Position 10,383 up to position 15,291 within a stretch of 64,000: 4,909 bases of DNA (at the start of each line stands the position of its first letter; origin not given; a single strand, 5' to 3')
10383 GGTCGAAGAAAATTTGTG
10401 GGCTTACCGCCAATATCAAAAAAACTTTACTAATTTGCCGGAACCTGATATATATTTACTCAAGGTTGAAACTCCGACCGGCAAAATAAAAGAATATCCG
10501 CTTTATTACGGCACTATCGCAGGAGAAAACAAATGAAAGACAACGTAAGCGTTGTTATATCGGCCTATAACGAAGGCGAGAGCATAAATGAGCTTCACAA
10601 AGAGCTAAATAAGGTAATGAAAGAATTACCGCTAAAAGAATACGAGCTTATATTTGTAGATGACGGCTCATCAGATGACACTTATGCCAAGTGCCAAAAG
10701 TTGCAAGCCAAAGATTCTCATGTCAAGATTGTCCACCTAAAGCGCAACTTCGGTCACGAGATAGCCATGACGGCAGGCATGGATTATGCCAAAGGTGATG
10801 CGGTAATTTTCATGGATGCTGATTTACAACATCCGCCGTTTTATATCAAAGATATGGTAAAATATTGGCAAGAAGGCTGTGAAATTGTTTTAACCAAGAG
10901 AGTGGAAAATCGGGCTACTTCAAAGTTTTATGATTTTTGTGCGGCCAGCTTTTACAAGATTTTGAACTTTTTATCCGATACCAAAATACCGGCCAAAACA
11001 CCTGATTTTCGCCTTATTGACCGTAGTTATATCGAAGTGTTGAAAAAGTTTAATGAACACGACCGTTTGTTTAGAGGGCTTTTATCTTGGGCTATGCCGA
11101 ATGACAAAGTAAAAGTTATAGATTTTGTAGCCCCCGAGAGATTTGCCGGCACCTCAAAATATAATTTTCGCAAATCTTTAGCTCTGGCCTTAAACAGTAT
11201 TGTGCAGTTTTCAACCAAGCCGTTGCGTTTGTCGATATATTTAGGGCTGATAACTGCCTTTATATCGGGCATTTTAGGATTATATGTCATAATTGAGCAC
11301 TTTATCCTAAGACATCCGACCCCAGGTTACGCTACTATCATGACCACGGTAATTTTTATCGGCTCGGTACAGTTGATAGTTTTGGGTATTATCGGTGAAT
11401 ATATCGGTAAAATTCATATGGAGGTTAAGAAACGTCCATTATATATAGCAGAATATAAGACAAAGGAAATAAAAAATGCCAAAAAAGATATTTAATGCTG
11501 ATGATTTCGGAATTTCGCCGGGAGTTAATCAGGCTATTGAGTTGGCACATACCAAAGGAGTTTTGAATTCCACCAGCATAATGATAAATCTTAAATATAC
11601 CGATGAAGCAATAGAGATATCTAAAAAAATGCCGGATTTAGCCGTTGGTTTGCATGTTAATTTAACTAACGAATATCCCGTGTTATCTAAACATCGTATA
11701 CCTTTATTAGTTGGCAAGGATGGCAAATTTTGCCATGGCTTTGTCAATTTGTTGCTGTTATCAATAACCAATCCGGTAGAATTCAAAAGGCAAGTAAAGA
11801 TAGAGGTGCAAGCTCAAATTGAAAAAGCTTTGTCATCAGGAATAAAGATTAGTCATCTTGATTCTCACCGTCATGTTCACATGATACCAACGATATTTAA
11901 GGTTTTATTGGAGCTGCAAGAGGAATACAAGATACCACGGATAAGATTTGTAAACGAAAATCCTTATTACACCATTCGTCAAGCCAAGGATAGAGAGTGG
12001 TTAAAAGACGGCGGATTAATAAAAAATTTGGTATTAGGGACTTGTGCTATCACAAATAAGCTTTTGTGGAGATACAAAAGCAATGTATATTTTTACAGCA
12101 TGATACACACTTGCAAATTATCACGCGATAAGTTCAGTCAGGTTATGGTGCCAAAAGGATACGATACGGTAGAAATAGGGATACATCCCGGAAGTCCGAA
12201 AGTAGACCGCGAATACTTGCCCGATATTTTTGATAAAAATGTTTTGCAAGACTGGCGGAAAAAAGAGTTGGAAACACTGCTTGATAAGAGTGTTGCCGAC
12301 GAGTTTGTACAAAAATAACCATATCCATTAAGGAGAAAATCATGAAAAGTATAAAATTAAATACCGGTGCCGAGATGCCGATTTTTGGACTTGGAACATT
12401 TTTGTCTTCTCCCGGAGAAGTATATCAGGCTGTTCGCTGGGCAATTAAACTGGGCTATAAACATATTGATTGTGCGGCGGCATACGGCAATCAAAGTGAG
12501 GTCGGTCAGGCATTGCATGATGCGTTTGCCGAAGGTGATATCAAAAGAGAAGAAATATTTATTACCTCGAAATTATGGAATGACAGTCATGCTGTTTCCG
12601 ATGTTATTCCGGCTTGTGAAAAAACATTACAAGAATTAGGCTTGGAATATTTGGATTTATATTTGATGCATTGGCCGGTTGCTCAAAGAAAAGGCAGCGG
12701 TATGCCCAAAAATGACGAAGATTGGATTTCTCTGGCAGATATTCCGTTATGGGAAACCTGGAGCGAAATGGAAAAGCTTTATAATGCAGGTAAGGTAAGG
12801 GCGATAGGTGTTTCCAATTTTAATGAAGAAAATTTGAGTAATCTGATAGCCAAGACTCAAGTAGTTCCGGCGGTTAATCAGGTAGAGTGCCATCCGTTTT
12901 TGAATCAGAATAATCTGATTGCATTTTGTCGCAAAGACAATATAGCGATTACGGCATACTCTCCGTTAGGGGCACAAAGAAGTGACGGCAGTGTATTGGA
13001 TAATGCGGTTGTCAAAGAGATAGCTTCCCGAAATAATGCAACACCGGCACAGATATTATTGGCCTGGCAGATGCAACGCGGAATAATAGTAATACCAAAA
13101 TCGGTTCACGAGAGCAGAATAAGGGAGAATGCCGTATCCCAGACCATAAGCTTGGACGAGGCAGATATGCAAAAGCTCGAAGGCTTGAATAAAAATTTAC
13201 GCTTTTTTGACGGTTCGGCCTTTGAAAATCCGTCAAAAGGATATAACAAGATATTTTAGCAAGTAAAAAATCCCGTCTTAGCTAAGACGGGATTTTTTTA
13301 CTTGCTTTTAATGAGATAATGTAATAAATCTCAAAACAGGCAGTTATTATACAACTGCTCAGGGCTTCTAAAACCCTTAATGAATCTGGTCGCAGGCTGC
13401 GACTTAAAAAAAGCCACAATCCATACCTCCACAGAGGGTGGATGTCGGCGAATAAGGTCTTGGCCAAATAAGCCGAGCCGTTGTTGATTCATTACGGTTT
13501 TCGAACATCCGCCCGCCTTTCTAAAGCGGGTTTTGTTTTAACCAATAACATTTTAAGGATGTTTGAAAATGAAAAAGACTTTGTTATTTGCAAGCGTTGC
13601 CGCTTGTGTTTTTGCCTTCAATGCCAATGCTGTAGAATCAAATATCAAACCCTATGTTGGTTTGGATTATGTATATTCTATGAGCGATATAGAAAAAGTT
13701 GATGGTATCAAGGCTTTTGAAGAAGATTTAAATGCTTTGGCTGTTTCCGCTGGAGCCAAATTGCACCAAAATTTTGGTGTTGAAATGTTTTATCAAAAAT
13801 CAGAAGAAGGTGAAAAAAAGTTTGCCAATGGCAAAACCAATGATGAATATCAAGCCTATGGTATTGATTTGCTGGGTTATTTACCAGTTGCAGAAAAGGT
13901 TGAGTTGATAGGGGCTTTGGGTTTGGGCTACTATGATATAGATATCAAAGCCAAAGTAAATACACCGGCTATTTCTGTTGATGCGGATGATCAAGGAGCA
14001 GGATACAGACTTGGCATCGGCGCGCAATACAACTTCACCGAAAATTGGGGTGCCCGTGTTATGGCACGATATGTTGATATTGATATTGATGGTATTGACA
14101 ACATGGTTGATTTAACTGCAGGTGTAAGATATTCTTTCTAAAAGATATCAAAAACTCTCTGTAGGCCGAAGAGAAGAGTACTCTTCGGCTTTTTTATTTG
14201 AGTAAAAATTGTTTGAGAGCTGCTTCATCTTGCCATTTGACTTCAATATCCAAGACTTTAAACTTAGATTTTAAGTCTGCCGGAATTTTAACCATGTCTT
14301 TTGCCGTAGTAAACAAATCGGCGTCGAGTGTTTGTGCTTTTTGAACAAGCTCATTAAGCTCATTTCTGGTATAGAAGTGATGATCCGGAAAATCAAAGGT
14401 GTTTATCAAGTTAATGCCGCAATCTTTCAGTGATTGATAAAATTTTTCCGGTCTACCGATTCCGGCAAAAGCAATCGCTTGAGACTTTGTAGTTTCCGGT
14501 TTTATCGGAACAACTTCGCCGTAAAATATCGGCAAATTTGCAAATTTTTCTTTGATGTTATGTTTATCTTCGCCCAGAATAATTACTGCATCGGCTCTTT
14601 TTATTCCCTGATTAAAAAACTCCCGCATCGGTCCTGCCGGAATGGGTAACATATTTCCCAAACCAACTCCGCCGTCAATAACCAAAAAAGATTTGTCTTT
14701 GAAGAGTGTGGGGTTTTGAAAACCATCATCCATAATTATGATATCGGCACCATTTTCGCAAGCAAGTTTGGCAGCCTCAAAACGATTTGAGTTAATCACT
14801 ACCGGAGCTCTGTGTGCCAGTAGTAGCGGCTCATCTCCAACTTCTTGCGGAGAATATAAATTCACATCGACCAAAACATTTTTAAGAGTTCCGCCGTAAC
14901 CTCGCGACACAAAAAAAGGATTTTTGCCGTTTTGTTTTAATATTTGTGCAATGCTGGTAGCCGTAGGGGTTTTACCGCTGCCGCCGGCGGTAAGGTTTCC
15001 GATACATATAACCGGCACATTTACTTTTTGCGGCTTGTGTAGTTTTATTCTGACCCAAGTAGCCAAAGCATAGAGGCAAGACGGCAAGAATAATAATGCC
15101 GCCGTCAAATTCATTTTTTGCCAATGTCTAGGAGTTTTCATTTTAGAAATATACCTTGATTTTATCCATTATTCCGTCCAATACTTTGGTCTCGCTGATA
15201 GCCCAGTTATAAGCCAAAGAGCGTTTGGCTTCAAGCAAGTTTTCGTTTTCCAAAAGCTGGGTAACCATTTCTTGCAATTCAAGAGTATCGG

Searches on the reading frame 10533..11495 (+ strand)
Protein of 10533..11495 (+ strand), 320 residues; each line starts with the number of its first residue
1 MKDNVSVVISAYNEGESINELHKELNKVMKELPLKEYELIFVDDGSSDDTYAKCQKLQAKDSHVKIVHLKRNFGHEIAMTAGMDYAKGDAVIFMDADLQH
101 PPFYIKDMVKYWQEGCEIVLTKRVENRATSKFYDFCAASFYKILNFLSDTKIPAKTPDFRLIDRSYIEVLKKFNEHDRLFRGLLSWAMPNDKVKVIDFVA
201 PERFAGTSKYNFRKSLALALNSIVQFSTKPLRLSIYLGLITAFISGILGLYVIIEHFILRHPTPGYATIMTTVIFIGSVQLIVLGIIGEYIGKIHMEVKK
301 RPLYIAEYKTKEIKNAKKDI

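Call 39: search_protein_families(library=pfam, proteins=[window:10533-11495:+], max_evalue=0.001)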
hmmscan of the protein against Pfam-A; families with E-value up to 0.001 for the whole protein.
window:10533-11495:+ (320 aa): 4 families
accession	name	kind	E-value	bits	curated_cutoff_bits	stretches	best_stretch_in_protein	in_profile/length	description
PF00535.33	Glycos_transf_2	-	1.6e-35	123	23.3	1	6-168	1-165/168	Glycosyl transferase family 2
PF10111.15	Glyco_tranf_2_2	-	6.5e-08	32.8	27.3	1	6-99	1-93/276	Glycosyltransferase like family 2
PF13641.12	Glyco_tranf_2_3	-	5.4e-06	27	27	1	4-142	2-141/230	Glycosyltransferase like family 2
PF13704.12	Glyco_tranf_2_4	-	0.00047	21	27.5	1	38-97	21-81/98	Glycosyl transferase family 2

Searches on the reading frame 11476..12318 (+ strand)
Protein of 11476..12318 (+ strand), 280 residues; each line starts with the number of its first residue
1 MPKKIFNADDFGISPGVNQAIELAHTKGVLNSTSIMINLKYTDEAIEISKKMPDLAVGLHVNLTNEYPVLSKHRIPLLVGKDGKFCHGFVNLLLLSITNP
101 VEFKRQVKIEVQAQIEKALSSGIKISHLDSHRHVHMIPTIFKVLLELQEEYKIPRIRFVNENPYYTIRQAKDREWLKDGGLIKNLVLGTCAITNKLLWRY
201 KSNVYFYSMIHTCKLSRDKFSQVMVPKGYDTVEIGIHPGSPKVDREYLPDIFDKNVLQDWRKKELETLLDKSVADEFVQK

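Call 39: search_protein_families(library=pfam, proteins=[window:11476-12318:+], max_evalue=0.001)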
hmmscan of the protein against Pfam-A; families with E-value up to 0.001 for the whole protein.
window:11476-12318:+ (280 aa): 1 family
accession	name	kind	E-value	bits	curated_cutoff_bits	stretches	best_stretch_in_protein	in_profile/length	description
PF04794.17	YdjC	-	2.3e-57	195.3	29.7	1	5-275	3-262/266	YdjC-like protein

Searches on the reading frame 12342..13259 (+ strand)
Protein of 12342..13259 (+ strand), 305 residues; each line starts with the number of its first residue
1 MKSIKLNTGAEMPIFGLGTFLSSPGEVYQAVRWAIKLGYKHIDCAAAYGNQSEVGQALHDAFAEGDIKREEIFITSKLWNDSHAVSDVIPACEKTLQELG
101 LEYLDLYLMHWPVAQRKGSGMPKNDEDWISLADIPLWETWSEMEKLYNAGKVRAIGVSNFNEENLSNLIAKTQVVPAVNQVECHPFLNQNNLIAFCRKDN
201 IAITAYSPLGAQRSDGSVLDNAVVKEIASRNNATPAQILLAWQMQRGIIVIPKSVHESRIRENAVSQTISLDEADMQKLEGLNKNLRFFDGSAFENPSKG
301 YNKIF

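Call 39: search_protein_families(library=pfam, proteins=[window:12342-13259:+], max_evalue=0.001)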
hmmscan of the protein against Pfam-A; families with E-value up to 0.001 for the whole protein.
window:12342-13259:+ (305 aa): 1 family
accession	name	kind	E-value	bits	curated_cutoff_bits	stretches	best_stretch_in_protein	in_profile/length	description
PF00248.27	Aldo_ket_red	-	1.6e-51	175.6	24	1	22-283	16-290/291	Aldo/keto reductase family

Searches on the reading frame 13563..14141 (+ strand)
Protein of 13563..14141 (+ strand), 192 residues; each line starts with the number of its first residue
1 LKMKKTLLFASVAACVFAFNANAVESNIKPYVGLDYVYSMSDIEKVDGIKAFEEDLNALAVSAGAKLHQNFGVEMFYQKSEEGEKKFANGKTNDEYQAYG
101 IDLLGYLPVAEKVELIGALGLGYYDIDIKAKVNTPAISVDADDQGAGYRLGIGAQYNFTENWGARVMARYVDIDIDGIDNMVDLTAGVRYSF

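Call 39: search_protein_families(library=pfam, proteins=[window:13563-14141:+], max_evalue=0.001)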
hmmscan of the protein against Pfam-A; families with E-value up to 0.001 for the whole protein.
window:13563-14141:+ (192 aa): 3 families
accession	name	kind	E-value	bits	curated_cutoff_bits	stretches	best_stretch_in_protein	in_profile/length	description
PF13505.12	OMP_b-brl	-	2.7e-19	70.4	28.7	1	12-192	2-175/175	Outer membrane protein beta-barrel domain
PF01389.23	OmpA_membrane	-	2.4e-08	34.4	21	1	47-171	25-149/180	OmpA-like transmembrane domain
PF03797.25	Autotransporter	-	3.4e-06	27.4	26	0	91-169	59-141/255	Autotransporter beta-domain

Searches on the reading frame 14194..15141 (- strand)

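Call 39: search_protein_families(library=pfam, proteins=[window:14194-15141:-], max_evalue=0.001)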
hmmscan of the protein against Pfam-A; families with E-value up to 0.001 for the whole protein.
window:14194-15141:- (315 aa): 1 family
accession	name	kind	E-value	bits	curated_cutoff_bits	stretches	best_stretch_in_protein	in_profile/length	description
PF02606.20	LpxK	-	1.2e-84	284.6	27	1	14-314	2-324/328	Tetraacyldisaccharide-1-P 4'-kinase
